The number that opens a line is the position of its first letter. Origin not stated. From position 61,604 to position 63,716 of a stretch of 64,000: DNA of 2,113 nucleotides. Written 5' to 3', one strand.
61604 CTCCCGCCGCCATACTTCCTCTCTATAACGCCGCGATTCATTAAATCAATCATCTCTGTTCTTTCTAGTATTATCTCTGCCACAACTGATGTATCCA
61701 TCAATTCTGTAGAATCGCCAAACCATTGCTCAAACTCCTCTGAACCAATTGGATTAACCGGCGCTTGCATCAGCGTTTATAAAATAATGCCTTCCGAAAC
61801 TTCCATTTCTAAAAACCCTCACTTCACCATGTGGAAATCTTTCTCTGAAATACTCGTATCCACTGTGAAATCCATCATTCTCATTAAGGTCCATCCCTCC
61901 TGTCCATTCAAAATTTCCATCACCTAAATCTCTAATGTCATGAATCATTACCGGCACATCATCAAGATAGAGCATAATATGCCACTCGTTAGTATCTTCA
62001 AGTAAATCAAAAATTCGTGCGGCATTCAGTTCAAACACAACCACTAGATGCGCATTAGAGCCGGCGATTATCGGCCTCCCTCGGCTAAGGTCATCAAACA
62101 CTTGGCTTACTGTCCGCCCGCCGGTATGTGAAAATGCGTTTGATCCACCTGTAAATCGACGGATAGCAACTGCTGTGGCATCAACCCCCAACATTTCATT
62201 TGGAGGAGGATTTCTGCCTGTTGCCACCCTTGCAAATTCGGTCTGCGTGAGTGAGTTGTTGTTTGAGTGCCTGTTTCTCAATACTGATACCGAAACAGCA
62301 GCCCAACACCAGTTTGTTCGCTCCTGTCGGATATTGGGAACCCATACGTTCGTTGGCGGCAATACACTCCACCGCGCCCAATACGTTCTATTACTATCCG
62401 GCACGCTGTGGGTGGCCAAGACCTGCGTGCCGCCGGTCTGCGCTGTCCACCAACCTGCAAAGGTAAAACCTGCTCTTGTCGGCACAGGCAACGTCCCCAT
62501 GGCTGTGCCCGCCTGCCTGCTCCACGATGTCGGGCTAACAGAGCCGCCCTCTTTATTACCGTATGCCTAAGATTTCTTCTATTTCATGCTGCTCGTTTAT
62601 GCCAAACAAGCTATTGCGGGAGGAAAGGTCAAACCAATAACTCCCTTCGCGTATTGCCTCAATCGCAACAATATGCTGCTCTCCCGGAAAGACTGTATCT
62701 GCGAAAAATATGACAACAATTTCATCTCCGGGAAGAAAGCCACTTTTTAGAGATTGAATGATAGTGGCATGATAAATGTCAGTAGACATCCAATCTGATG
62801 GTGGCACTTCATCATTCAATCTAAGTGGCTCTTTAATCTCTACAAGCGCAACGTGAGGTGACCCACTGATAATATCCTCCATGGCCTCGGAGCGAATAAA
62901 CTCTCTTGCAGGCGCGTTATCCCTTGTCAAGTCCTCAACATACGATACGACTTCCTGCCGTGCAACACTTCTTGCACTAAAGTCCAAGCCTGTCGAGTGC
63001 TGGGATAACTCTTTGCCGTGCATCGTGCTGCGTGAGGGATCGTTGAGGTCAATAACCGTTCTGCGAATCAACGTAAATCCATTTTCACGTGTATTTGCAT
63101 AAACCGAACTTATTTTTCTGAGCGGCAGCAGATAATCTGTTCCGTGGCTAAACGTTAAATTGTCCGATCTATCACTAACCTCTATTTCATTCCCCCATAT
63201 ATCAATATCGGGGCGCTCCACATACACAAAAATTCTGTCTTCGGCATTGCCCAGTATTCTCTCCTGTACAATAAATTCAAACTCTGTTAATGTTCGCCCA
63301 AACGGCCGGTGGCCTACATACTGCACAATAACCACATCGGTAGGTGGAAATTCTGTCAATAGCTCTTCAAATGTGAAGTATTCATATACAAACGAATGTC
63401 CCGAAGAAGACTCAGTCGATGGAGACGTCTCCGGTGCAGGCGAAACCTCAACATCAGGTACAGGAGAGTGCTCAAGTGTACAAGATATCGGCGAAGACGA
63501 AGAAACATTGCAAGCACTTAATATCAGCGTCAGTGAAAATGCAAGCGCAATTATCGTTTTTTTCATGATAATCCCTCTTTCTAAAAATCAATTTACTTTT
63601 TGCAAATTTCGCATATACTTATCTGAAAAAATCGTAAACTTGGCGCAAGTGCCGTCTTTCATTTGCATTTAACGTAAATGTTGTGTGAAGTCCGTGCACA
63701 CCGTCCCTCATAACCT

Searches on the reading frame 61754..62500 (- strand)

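Call 83: search_protein_families(library=pfam, proteins=[window:61754-62500:-], max_evalue=0.01)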
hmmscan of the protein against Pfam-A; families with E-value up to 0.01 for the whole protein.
window:61754-62500:- (248 aa): 3 families
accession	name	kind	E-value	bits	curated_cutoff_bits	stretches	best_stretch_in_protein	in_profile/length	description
PF09479.16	Flg_new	-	9.2e-07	29.3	27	1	3-42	24-64/65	Listeria-Bacteroides repeat domain (List_Bact_rpt)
PF13529.12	Peptidase_C39_2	-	0.0022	19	24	1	54-149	3-107/143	Peptidase_C39 like family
PF12385.14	Peptidase_C70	-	0.0063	16.9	19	0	58-148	11-97/141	Papain-like cysteine protease AvrRpt2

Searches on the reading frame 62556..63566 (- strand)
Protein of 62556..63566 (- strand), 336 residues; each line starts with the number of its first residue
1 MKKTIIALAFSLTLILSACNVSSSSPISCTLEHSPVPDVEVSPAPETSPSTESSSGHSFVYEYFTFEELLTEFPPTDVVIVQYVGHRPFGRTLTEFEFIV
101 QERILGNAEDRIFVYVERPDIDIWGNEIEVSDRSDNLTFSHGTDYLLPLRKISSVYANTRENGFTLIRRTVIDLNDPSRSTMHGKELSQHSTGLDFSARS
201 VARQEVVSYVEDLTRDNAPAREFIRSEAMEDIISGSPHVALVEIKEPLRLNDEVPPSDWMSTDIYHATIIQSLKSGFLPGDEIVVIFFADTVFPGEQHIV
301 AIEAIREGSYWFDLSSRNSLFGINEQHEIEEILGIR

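Call 18: find_encoding_contigs(protein=window:62556-63566:-, flank=10000, max_places=1)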
Protein window:62556-63566:- (336 aa): 2 contigs read that carry it; 1 place shown.
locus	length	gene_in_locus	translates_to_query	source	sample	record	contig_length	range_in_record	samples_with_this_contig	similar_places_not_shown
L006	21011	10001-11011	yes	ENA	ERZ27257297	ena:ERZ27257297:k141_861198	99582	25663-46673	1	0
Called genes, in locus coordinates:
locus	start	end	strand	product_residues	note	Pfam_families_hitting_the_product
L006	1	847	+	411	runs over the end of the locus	PF00155:Aminotran_1_2, PF01212:Beta_elim_lyase (weak)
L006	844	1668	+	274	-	PF00132:Hexapep (faint), PF14602:Hexapep_2 (weak)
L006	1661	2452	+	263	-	PF00106:adh_short, PF01370:Epimerase, PF08659:KR, PF13561:adh_short_C2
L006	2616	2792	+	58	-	PF12655:CDIF630_02480-like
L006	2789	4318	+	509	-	PF03323:GerA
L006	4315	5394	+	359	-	PF03845:Spore_permease (weak)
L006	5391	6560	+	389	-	PF25198:Spore_GerAC_N, PF05504:Spore_GerAC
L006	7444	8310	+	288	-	PF07833:Cu_amine_oxidN1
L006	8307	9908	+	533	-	PF00041:fn3, PF02368:Big_2 (weak), PF26918:Ig_Eae (weak)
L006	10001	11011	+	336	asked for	-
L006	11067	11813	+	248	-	PF09479:Flg_new (weak)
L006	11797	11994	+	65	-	-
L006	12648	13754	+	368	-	-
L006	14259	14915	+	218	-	PF03006:HlyIII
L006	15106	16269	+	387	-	-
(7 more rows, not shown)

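Call 83: search_protein_families(library=pfam, proteins=[window:62556-63566:-], max_evalue=0.01)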
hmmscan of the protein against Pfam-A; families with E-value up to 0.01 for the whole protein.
window:62556-63566:- (336 aa): 0 families
